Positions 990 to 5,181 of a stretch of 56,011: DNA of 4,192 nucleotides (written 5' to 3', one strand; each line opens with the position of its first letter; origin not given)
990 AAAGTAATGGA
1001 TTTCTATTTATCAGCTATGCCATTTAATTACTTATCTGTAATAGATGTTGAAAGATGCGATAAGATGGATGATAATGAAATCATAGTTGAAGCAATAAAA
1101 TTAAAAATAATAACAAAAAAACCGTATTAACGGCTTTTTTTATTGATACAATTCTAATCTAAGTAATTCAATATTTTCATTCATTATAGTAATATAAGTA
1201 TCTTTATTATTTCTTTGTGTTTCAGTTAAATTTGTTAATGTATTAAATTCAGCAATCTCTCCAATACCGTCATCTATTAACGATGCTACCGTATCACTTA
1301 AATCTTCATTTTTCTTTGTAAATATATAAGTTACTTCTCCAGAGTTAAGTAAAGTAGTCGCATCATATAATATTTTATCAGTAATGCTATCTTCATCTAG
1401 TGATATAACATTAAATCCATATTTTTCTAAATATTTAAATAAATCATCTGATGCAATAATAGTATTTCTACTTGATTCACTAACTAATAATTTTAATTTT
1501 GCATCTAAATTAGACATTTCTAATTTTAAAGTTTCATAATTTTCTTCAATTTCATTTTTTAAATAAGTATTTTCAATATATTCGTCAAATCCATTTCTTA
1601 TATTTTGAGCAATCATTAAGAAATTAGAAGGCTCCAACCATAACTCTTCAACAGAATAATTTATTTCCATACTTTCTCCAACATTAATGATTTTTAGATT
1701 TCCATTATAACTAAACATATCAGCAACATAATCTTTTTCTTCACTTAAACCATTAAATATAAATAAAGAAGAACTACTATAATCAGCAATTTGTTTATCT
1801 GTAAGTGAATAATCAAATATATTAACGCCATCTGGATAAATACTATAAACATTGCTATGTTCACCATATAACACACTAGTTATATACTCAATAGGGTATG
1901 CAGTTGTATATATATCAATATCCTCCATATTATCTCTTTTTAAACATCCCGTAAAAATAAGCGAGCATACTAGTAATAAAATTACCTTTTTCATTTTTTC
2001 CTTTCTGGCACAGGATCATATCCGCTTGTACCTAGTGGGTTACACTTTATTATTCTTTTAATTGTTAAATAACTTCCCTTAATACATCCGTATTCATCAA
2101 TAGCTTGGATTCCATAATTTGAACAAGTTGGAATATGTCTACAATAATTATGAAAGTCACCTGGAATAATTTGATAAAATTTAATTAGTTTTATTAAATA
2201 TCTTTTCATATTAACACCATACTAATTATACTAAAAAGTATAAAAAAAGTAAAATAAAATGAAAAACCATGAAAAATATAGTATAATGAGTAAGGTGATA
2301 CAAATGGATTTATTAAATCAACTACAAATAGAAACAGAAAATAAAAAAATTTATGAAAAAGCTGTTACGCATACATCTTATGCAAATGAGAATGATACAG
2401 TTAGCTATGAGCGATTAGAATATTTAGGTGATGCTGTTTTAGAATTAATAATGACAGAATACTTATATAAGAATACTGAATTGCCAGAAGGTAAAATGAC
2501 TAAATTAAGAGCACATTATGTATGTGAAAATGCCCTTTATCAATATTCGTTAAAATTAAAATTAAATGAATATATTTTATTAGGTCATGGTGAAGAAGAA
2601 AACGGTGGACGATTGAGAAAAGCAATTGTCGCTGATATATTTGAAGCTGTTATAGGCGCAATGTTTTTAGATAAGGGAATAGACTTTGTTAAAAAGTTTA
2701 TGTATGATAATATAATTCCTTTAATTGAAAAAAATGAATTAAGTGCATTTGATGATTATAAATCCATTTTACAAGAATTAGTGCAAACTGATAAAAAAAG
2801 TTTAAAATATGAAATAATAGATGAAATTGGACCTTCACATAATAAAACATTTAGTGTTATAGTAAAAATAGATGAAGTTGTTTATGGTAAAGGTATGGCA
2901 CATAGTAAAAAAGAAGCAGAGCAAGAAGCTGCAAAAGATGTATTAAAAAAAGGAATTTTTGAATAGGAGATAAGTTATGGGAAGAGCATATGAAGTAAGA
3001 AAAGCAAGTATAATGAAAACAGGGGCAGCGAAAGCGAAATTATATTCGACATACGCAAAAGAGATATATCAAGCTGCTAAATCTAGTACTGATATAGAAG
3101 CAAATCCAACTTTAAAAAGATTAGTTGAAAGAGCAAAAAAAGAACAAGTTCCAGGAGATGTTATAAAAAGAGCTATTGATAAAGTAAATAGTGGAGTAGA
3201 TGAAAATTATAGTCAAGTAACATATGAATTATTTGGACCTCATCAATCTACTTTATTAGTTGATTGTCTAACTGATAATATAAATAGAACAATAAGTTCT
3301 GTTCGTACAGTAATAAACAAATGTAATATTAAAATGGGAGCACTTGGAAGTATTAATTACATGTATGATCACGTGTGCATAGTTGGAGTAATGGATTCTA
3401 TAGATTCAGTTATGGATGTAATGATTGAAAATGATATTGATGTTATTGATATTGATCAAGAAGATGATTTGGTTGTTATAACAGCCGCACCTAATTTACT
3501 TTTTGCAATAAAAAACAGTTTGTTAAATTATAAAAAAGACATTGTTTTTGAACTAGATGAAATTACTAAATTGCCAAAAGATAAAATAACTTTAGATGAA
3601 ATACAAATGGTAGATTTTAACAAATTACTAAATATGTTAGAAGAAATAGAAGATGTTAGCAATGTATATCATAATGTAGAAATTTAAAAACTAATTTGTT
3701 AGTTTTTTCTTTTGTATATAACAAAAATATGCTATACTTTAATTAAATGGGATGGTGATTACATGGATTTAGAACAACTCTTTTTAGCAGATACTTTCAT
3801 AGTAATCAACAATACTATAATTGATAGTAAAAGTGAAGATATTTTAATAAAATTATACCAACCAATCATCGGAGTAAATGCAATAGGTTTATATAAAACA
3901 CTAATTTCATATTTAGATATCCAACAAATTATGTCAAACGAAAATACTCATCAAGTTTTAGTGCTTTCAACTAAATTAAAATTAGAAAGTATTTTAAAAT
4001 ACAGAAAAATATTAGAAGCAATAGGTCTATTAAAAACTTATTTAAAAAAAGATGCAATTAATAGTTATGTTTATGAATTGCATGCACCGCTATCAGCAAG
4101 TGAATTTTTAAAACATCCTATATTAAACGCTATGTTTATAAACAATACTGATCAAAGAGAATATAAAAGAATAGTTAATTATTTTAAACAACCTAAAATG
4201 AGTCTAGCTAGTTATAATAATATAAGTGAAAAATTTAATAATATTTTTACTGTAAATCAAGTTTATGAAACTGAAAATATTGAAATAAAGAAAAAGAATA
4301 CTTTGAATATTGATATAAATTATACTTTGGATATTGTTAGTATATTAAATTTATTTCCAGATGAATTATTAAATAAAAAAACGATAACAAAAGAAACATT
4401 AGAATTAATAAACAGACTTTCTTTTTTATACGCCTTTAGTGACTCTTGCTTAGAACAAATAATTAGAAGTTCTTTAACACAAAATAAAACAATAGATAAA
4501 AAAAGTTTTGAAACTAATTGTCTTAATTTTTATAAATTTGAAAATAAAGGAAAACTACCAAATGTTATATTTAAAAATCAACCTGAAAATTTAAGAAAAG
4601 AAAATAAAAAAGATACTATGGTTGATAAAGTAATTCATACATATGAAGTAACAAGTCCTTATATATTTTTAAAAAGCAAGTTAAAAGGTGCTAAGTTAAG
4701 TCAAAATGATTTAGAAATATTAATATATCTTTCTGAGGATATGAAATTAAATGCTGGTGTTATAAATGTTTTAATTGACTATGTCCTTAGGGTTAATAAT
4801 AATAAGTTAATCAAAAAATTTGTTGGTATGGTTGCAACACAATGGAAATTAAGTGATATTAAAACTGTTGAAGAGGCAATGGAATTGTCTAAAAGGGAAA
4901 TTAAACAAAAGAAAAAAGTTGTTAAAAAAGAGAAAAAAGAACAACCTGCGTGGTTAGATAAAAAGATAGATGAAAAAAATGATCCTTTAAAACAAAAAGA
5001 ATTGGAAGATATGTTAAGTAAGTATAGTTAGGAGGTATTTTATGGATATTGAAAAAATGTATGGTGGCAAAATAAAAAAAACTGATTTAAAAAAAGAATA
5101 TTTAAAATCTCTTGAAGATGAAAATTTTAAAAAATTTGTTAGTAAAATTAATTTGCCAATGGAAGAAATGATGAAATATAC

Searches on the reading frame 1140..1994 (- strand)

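Call 83: search_protein_families(library=pfam, proteins=[window:1140-1994:-], max_evalue=0.00001)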
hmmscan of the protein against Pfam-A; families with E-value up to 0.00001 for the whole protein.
window:1140-1994:- (284 aa): 1 family
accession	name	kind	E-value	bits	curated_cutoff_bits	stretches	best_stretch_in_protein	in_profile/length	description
PF01297.22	ZnuA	-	2.8e-35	122.5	29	1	28-278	1-260/263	Zinc-uptake complex component A periplasmic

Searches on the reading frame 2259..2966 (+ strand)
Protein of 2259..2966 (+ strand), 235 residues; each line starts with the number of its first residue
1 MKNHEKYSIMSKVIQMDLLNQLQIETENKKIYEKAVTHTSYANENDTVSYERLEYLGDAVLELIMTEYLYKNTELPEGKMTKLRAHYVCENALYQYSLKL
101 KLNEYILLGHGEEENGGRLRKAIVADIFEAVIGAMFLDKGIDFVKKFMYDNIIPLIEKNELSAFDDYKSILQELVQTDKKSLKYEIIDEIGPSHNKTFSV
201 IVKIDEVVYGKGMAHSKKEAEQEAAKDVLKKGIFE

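Call 83: search_protein_families(library=pfam, proteins=[window:2259-2966:+], max_evalue=0.00001)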
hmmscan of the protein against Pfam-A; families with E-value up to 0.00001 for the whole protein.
window:2259-2966:+ (235 aa): 3 families
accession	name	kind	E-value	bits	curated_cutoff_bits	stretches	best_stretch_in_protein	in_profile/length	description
PF14622.11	Ribonucleas_3_3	-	2.7e-38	131.4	35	1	28-154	1-126/128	Ribonuclease-III-like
PF00636.31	Ribonuclease_3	-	7.9e-25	88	27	1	51-140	1-102/102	Ribonuclease III domain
PF00035.32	dsrm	-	7.8e-18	65.3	23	1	167-231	1-65/66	Double-stranded RNA binding motif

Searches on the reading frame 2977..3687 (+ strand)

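Call 83: search_protein_families(library=pfam, proteins=[window:2977-3687:+], max_evalue=0.00001)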
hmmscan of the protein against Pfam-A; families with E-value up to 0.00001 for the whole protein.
window:2977-3687:+ (236 aa): 2 families
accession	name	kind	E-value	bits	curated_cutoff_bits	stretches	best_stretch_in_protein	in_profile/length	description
PF01709.26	Transcrip_reg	-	8.6e-38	130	27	1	78-234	1-160/160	TACO1/YebC second and third domain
PF20772.2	TACO1_YebC_N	-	3.2e-18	66.4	36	1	5-71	3-71/73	TACO1/YebC protein N-terminal domain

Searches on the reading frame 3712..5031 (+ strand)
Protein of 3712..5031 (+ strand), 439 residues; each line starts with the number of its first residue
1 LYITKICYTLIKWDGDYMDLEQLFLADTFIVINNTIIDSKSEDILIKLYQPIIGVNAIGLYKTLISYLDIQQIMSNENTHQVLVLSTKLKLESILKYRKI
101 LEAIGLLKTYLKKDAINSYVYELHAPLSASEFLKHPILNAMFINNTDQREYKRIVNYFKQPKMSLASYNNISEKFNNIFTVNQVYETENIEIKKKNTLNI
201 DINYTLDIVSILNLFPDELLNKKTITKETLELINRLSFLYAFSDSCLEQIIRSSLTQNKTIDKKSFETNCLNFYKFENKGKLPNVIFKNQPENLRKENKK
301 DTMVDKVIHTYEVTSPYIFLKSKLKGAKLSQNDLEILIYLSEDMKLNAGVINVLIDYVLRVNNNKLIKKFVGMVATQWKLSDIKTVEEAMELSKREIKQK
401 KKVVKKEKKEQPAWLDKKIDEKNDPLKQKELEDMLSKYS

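Call 83: search_protein_families(library=pfam, proteins=[window:3712-5031:+], max_evalue=0.00001)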
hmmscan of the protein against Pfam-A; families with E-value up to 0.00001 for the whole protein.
window:3712-5031:+ (439 aa): 1 family
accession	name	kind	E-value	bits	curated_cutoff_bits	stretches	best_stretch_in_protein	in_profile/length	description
PF07261.16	DnaB_2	-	5.8e-11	42.4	22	1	325-391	8-72/74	Replication initiation and membrane attachment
